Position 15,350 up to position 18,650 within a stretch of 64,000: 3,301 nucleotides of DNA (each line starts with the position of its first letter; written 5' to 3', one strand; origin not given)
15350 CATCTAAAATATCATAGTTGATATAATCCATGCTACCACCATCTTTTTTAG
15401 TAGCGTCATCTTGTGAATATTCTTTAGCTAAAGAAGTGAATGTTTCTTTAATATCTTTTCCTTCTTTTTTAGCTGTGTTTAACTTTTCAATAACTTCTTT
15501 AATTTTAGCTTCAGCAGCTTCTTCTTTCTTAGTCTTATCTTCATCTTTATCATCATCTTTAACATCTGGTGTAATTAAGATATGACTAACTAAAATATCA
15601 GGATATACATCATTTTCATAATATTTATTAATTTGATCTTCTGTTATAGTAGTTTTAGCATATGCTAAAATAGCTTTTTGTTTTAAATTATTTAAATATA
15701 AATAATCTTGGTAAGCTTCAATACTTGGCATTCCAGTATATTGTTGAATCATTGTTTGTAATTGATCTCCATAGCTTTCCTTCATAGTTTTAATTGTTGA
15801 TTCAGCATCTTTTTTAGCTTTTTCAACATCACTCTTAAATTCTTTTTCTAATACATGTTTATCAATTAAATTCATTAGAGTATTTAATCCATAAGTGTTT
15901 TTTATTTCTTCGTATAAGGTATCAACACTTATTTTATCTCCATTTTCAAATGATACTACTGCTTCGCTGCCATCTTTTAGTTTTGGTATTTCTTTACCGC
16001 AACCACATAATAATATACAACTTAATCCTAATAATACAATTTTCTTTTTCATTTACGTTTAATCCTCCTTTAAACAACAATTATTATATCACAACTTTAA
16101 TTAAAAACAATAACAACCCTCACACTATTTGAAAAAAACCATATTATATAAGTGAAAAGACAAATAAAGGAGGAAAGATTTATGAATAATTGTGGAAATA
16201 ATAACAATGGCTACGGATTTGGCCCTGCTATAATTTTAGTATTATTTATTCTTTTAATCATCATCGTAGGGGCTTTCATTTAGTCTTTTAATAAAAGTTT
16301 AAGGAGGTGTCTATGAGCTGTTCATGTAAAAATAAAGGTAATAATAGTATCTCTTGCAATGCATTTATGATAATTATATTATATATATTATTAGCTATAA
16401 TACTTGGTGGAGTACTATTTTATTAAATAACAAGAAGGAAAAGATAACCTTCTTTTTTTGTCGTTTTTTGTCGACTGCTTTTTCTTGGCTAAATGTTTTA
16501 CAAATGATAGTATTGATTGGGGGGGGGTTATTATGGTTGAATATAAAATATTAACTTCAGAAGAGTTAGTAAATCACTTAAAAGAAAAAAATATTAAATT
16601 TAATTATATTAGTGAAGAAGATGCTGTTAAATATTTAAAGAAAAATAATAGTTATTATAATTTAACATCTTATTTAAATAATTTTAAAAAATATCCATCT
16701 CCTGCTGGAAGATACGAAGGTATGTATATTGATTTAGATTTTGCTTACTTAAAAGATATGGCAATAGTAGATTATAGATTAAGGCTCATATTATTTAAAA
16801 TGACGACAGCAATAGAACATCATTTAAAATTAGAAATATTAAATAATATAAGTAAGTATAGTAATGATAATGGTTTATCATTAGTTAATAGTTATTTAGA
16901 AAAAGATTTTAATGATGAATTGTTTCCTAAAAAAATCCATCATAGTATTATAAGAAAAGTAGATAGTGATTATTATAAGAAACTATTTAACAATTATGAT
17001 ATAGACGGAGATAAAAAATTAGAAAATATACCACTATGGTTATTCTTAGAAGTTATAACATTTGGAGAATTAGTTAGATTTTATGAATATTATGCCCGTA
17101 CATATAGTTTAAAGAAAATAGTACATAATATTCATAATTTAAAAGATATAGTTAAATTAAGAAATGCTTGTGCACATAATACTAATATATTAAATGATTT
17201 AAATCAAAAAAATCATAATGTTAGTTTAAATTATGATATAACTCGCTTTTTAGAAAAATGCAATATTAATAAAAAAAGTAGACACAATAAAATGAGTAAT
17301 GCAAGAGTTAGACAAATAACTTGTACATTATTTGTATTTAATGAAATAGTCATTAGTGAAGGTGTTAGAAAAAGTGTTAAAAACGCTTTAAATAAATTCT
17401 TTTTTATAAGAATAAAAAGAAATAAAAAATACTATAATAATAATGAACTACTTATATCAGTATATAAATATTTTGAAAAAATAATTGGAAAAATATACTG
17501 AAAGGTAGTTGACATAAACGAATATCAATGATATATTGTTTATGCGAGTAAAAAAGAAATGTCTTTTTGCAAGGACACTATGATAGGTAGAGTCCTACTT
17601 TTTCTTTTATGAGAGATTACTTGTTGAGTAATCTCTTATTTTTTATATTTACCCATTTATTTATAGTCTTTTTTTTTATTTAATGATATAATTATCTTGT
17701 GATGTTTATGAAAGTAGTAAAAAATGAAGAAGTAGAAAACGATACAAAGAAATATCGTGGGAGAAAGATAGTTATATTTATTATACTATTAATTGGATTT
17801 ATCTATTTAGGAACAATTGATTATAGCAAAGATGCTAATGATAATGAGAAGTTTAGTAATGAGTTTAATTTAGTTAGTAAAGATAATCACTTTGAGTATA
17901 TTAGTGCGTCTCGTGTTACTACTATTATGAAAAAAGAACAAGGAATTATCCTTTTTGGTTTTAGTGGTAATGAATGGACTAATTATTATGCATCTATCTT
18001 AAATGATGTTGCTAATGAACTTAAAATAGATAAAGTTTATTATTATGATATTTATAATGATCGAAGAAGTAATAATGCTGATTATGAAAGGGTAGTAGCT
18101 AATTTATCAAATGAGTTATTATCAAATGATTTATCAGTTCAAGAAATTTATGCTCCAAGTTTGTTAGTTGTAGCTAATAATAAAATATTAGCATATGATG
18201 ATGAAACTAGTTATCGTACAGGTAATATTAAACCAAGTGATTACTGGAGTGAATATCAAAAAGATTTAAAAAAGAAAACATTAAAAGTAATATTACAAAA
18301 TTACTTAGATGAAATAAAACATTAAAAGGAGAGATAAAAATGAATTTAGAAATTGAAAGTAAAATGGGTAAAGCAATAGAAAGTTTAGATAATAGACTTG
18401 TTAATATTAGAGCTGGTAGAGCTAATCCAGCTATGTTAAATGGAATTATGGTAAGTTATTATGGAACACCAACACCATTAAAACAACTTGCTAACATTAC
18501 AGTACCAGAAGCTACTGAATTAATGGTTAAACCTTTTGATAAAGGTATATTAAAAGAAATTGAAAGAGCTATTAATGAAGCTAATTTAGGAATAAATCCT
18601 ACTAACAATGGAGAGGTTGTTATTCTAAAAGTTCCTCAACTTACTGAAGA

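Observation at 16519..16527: G9 and G8 homopolymer tracts in an AT-rich genome: possible phase-variation switches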

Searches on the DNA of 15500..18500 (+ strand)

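Call 7: search_dna_similar(query=window:15500-18500:+, collection=plasmids, mode=near)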
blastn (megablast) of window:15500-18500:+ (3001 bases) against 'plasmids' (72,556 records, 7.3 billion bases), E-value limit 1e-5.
No match.
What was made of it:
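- Tried and rejected: None was found (call 7).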

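Call 49: search_rna_families(source=window, start=16000, end=18000, threshold=evalue, max_evalue=1)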
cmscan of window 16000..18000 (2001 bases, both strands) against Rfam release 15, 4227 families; matches with E-value up to 1: 0.
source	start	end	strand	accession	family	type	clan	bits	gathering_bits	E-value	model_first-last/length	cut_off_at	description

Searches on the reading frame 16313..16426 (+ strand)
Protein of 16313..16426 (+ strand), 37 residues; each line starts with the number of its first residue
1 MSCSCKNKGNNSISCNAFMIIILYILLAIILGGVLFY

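Call 65: find_encoding_contigs(protein=window:16313-16426:+, flank=1500, max_places=10)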
Protein window:16313-16426:+ (37 aa): 9 contigs read that carry it; 2 places shown.
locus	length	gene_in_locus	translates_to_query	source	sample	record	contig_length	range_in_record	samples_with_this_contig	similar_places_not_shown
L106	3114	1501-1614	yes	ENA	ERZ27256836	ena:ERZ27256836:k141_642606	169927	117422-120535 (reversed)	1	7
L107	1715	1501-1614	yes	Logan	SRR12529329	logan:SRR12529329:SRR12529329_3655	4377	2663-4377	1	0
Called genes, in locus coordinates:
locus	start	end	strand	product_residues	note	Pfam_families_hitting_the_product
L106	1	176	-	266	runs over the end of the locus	PF02661:Fic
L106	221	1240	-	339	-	PF13616:Rotamase_3, PF00639:Rotamase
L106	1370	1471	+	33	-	-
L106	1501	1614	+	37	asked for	-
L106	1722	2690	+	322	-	PF07751:Abi_2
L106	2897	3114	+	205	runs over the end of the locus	-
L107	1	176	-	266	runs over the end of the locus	PF02661:Fic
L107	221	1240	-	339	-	PF13616:Rotamase_3, PF00639:Rotamase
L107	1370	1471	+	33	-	-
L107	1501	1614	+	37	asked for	-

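Call 71: find_encoding_contigs(protein=window:16313-16426:+, flank=10000, max_places=10)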
Protein window:16313-16426:+ (37 aa): 9 contigs read that carry it; 4 places shown.
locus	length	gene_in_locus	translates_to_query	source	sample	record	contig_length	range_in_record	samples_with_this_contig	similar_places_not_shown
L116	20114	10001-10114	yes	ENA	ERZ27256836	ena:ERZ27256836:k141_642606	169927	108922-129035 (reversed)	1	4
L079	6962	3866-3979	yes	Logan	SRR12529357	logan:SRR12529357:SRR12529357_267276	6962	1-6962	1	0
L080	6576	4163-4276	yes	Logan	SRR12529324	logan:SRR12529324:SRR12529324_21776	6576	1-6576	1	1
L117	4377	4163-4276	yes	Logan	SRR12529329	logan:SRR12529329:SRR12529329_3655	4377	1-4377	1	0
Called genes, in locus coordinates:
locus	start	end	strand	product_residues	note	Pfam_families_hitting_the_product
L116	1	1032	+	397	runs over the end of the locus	PF22025:ThiI_fer, PF02926:THUMP, PF02568:ThiI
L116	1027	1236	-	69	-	PF07561:DUF1540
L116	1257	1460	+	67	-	-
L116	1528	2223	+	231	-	PF08874:DUF1835 (weak), PF12395:DUF3658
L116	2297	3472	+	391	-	PF00871:Acetate_kinase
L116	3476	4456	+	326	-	PF01368:DHH, PF02272:DHHA1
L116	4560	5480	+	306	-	PF10543:ORF6N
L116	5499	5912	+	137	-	PF10543:ORF6N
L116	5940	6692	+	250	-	PF21981:RecX_HTH3 (weak)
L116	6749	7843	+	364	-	PF00579:tRNA-synt_1b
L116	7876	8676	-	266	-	PF02661:Fic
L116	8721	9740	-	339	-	PF13616:Rotamase_3, PF00639:Rotamase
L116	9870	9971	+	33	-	-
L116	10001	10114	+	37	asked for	-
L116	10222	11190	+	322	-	PF07751:Abi_2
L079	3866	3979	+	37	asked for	-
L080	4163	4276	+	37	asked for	-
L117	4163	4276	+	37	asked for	-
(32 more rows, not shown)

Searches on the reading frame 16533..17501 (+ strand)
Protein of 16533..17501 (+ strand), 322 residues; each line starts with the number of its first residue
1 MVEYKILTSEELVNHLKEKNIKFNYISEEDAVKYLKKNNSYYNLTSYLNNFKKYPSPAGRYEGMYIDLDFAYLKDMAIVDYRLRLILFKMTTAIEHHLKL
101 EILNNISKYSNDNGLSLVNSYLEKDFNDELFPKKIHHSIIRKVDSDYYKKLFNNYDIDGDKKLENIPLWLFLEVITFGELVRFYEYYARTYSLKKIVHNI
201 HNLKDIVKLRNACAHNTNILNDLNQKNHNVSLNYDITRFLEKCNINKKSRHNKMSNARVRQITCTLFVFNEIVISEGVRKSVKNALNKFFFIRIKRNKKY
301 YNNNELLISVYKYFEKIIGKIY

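Call 6: search_protein_families(library=pfam, proteins=[window:16533-17501:+], max_evalue=0.01)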
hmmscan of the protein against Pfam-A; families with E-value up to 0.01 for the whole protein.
window:16533-17501:+ (322 aa): 3 families
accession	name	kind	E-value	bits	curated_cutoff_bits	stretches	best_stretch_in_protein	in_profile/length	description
PF07751.16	Abi_2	-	1.8e-24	87.5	25.6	1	37-221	4-184/184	Abi-like protein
PF20403.5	DUF6693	-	0.0055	17.3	31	0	164-196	13-45/104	Family of unknown function (DUF6693)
PF21640.2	LytM_N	-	0.0092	16.6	27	0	99-149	22-71/88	LytM, N-terminal domain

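Call 8: find_encoding_contigs(protein=window:16533-17501:+, flank=3000, max_places=10)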
Protein window:16533-17501:+ (322 aa): 8 contigs read that carry it; 1 place shown.
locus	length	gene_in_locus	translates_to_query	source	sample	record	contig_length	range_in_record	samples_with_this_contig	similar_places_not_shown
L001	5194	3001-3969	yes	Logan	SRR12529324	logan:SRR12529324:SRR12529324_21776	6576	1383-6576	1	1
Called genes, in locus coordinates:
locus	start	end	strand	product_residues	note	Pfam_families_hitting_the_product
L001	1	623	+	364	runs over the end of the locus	PF00579:tRNA-synt_1b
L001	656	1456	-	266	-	PF02661:Fic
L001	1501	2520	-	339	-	PF13616:Rotamase_3, PF00639:Rotamase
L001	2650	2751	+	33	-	-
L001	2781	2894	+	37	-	-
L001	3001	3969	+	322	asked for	PF07751:Abi_2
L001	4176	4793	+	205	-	-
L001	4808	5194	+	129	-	?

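Call 12: find_related_loci(query=window:16533-17501:+, collection=genome_contigs, flank=6000)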
Query window:16533-17501:+ (322 aa) in genome_contigs; peptide patterns used: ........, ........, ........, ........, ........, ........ (x = any residue, [..] = any of these).
338 stretches matched a pattern; 74 encode a relative of the query (tblastn E <= 1e-3); 74 distinct loci.
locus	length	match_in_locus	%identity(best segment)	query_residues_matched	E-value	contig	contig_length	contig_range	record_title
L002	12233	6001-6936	60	11-322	1e-119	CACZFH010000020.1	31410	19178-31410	MAG: uncultured Erysipelotrichaceae bacterium isolate RUG12568 genome assembly, contig: RUG12568_asm_20, whole genome sh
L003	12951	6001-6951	59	6-322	1e-117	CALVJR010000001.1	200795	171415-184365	MAG: uncultured Bacilli bacterium isolate BRZ_BH__bin66 genome assembly, contig: BRZ_BH__NODE_76_length_200795_cov_14.92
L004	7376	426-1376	58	6-322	1e-116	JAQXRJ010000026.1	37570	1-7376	MAG: bacterium isolate SUG1454 k141_4957828, whole genome shotgun sequence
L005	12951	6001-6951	58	6-322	3e-116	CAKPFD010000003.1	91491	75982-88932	MAG: uncultured Bacilli bacterium isolate REFINED_METABAT215_TOP10_CONTIGS_1500_ASSEMBLY_K77_MERGED__Hadza_MoBio_C-REDO_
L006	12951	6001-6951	58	6-322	4e-116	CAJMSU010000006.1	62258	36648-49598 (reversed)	TPA_asm: uncultured bacterium isolate SRR5519181-bin.25 genome assembly, contig: NODE_269_length_62258_cov_7.602720, who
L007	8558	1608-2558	59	6-322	1e-115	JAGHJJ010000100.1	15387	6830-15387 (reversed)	MAG: Bacilli bacterium isolate MAG.7 k127_1373537, whole genome shotgun sequence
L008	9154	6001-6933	60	12-322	9e-116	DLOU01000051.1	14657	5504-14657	MAG TPA_asm: Bacillales bacterium UBA7476 UBA7476_contig_11161, whole genome shotgun sequence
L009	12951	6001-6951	58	6-322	2e-115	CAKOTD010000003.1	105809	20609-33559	MAG: uncultured Bacilli bacterium isolate REFINED_METABAT215_TOP10_CONTIGS_1500_ASSEMBLY_K77_MERGED__Hadza_MoBio_hadza-A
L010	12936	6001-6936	60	11-322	6e-114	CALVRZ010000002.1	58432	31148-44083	MAG: uncultured Bacilli bacterium isolate BRZ_EL__bin60 genome assembly, contig: BRZ_EL__NODE_610_length_58432_cov_7.867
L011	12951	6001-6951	59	6-322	2e-113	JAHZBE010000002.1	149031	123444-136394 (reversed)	MAG: bacterium isolate HRGM_Genome_2006 HRGM_Genome_2006_2, whole genome shotgun sequence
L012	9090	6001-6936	59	11-322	5e-113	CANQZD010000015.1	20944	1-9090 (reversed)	MAG: uncultured Bacilli bacterium isolate Lapin-018__bin51 genome assembly, contig: Lapin-018__NODE_2141_length_20944_co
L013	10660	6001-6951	58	6-322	9e-113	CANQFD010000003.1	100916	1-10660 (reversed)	MAG: uncultured Bacilli bacterium isolate Lapin-003-2__bin2 genome assembly, contig: Lapin-003-2__NODE_167_length_100916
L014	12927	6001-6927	56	11-322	2e-112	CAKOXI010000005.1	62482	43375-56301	MAG: uncultured Bacilli bacterium isolate REFINED_METABAT215_TOP10_CONTIGS_1500_ASSEMBLY_K77_MERGED__Hadza_MoBio_hadza-E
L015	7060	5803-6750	57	6-322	5e-112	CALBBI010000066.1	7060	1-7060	MAG TPA_asm: uncultured Firmicutes bacterium isolate SRR1761718_bin.24_CONCOCT_v1.1_MAG genome assembly, contig: ERZ1756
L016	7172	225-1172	56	6-322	2e-110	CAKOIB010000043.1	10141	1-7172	MAG: uncultured Bacilli bacterium isolate REFINED_METABAT215_TOP10_CONTIGS_1500_ASSEMBLY_K77_MERGED__Hadza_MoBio_hadza-E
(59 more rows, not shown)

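Call 14: find_homologous_proteins(query=window:16533-17501:+, max_evalue=1e-30)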
Query window:16533-17501:+ (322 aa): 816 proteins with E <= 1e-30 among 2249 candidates; the best 120 are listed.
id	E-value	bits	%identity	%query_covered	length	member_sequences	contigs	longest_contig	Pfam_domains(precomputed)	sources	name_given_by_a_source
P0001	2.1e-204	696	100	100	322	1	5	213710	PF07751.17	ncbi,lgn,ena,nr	ncbi:MAG: Abi family protein [Bacilli bacterium]|nr:Abi family protein [Bacilli bacterium]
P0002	2.1e-117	410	59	100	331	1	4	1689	PF07751.17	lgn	-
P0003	3.7e-116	406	59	98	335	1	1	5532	PF07751.17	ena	-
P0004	4.7e-116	406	59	98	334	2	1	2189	PF07751.17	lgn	-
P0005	5.2e-116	406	58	98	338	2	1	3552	PF07751.17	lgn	-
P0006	9.0e-116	405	59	98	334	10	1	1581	PF07751.17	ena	-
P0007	1.0e-115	405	58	100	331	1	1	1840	PF07751.17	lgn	-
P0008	1.4e-115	404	60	97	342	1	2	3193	PF07751.17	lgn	-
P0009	2.0e-115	404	60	97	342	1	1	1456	PF07751.17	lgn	-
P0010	2.1e-115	404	59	98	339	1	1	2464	PF07751.17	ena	-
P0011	2.2e-115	403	58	98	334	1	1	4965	PF07751.17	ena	-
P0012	2.2e-115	403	58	98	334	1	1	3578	PF07751.17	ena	-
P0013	2.6e-115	403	59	97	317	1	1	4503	PF07751.17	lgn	-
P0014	2.9e-115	403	58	98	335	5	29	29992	PF07751.17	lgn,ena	-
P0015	5.2e-115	402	58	98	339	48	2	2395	PF07751.17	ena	-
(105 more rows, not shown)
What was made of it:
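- Many homologues are 329-342 aa long (call 14).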

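Call 20: find_encoding_contigs(protein=window:16533-17501:+, flank=10000, max_places=10)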
Protein window:16533-17501:+ (322 aa): 8 contigs read that carry it; 3 places shown.
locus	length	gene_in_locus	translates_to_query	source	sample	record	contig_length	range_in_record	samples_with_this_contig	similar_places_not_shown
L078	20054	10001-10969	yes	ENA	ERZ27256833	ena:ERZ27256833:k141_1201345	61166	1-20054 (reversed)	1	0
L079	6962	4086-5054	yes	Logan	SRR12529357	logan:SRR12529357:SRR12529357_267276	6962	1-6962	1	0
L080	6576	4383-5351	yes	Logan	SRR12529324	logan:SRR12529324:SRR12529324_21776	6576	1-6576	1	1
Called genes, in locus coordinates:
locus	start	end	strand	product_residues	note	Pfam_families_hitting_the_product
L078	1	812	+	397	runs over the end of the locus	PF22025:ThiI_fer, PF02926:THUMP, PF02568:ThiI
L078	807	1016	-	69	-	PF07561:DUF1540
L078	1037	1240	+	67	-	-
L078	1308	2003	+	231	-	PF08874:DUF1835 (weak), PF12395:DUF3658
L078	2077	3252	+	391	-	PF00871:Acetate_kinase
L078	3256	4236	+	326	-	PF01368:DHH, PF02272:DHHA1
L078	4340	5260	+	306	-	PF10543:ORF6N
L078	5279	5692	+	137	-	PF10543:ORF6N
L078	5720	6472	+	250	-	PF21981:RecX_HTH3 (weak)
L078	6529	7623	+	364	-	PF00579:tRNA-synt_1b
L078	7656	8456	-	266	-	PF02661:Fic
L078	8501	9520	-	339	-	PF13616:Rotamase_3, PF00639:Rotamase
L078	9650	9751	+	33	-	-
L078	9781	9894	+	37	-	-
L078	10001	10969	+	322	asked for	PF07751:Abi_2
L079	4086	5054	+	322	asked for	PF07751:Abi_2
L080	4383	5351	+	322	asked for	PF07751:Abi_2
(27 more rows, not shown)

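Call 45: search_protein_families(library=padloc, proteins=[window:16533-17501:+], max_evalue=0.001)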
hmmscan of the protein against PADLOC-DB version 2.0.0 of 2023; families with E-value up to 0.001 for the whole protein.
window:16533-17501:+ (322 aa): 1 family
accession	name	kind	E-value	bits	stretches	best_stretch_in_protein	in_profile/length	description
PDLC02344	AbiD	-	3.4e-21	74.2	1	5-246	6-223/277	AbiD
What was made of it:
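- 16533..17501 (+): Abi_2 / AbiD-like abortive-infection gene, 322 aa. Pfam Abi_2 1.8e-24 (call 6); PADLOC AbiD 3.4e-21 (call 45).
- Checked: The downstream gene (16533..17501, 322 aa) matches Pfam Abi_2 (E 1.8e-24, 87.5 bits against a cut-off of 25.6; call 6) and PADLOC AbiD (3.4e-21; call 45).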

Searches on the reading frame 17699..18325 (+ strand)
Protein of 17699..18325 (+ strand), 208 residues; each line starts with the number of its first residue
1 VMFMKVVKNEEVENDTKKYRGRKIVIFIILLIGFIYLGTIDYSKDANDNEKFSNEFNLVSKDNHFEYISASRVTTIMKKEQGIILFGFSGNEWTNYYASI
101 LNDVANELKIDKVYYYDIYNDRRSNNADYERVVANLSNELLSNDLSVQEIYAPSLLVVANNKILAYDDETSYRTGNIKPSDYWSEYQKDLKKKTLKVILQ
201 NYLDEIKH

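Call 6: search_protein_families(library=pfam, proteins=[window:17699-18325:+], max_evalue=0.01)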
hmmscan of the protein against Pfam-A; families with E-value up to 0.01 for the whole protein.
window:17699-18325:+ (208 aa): 0 families

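Call 45: search_protein_families(library=padloc, proteins=[window:17699-18325:+], max_evalue=0.001)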
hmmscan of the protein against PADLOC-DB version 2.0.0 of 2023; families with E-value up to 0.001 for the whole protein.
window:17699-18325:+ (208 aa): 0 families

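Call 67: find_encoding_contigs(protein=window:17708-18325:+, flank=5000, max_places=10)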
Protein window:17708-18325:+ (205 aa): 10 contigs read that carry it; 4 places shown.
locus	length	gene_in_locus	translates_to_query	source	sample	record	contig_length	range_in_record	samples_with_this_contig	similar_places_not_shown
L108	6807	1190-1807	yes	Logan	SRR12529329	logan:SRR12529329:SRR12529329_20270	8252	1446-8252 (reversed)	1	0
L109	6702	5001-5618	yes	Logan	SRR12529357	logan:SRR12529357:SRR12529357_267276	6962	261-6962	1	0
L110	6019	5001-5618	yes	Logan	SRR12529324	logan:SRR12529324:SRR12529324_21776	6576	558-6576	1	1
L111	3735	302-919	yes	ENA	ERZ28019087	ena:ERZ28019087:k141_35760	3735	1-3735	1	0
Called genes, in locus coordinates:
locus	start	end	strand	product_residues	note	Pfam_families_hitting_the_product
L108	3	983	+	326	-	?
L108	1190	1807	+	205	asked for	-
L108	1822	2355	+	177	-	PF01765:RRF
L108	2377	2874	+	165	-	-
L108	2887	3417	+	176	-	-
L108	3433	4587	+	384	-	PF01594:AI-2E_transport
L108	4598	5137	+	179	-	PF21448:DNMK (faint)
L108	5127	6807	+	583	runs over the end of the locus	PF01411:tRNA-synt_2c, PF07973:tRNA_SAD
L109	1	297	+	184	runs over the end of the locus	?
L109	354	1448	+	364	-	PF00579:tRNA-synt_1b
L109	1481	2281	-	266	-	PF02661:Fic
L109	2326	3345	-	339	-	PF13616:Rotamase_3, PF00639:Rotamase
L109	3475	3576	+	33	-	-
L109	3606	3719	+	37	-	-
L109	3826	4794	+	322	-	PF07751:Abi_2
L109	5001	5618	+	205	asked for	-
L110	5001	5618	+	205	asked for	-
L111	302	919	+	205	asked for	-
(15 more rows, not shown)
